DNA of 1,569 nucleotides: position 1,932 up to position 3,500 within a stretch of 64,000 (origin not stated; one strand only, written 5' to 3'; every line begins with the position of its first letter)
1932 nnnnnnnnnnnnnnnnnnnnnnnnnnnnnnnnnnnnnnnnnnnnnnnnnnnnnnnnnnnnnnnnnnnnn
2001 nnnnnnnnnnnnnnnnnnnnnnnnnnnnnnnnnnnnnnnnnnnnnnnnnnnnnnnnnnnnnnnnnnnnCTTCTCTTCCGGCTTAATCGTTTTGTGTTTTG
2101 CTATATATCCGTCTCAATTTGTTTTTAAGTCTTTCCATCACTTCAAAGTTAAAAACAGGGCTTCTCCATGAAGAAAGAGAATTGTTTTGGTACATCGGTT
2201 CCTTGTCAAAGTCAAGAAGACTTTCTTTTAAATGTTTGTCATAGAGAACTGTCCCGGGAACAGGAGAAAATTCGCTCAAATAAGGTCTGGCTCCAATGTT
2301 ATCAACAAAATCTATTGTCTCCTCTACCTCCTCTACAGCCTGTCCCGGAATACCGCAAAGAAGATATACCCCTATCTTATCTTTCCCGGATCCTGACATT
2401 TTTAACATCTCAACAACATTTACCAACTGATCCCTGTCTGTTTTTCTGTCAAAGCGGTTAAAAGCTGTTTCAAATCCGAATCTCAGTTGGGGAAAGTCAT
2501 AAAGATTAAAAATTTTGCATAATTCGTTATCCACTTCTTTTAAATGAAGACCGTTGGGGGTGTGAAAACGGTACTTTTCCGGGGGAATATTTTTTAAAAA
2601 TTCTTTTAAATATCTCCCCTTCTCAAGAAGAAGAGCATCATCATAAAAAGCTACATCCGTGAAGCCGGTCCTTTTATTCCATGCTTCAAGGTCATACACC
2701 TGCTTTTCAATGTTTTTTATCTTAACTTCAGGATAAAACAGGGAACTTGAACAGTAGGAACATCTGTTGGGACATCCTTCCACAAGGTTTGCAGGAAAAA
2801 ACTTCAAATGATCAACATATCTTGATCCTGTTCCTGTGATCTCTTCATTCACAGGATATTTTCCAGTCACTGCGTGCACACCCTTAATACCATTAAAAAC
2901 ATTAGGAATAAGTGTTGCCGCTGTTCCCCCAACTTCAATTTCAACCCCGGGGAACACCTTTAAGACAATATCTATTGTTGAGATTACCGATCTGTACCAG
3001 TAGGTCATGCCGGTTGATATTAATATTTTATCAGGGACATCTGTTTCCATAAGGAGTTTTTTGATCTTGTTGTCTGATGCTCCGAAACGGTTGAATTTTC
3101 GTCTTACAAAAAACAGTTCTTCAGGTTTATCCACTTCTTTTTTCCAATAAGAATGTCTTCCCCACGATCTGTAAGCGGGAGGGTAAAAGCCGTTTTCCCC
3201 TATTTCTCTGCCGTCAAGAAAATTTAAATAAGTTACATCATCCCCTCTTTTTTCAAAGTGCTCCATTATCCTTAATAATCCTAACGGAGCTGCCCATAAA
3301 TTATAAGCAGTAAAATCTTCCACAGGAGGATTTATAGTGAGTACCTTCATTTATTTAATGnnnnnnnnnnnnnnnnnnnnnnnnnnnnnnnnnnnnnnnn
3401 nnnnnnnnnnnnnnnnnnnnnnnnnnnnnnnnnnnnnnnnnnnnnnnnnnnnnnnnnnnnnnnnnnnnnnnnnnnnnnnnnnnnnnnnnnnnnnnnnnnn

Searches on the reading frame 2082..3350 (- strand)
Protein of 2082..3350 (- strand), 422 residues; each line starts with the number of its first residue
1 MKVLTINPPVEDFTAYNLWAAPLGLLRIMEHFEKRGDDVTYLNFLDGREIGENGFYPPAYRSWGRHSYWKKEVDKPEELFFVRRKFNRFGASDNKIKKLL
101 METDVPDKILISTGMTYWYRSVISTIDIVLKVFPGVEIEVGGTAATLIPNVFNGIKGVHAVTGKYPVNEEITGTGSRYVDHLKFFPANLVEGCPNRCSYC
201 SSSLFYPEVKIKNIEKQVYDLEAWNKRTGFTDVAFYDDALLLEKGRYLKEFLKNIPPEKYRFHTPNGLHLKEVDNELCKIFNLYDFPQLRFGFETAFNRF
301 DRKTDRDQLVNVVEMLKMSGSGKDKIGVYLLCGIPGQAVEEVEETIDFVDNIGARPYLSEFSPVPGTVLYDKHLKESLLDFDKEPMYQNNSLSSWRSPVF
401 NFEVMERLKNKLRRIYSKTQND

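Call 11: search_protein_families(library=pfam, proteins=[window:2082-3350:-], max_evalue=0.00001)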
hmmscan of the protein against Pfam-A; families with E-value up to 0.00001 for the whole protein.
window:2082-3350:- (422 aa): 1 family
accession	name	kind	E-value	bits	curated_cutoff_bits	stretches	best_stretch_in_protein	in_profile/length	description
PF04055.27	Radical_SAM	-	4.3e-11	43.7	29.5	1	189-349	3-166/166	Radical SAM superfamily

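Call 72: find_encoding_contigs(protein=window:2082-3350:-, flank=10000, max_places=3)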
Protein window:2082-3350:- (422 aa): 2 contigs read that carry it; 2 places shown.
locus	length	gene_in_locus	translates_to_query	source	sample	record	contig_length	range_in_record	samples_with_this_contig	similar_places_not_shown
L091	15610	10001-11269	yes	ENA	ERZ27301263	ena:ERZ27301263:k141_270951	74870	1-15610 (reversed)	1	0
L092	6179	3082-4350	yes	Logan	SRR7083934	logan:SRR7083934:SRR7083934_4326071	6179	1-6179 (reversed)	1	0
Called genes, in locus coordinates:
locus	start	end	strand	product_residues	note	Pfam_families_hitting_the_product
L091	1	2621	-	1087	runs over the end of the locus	-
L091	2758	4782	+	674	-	-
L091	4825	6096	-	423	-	PF08668:HDOD (weak), PF13487:HD_5, PF01966:HD, PF24391:HD-CE (faint), PF13487:HD_5, PF01966:HD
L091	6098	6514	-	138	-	PF00072:Response_reg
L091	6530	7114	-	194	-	-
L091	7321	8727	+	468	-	PF02127:Peptidase_M18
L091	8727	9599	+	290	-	PF01048:PNP_UDP_1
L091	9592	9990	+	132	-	PF00383:dCMP_cyt_deam_1, PF08211:dCMP_cyt_deam_2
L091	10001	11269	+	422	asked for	PF04055:Radical_SAM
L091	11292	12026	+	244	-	PF00072:Response_reg, PF23198:PDE8A_N (weak), PF01627:Hpt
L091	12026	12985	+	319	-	PF03706:LPG_synthase_TM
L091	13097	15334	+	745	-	-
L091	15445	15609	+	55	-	?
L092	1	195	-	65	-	?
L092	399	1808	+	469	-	PF02127:Peptidase_M18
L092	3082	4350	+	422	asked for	PF04055:Radical_SAM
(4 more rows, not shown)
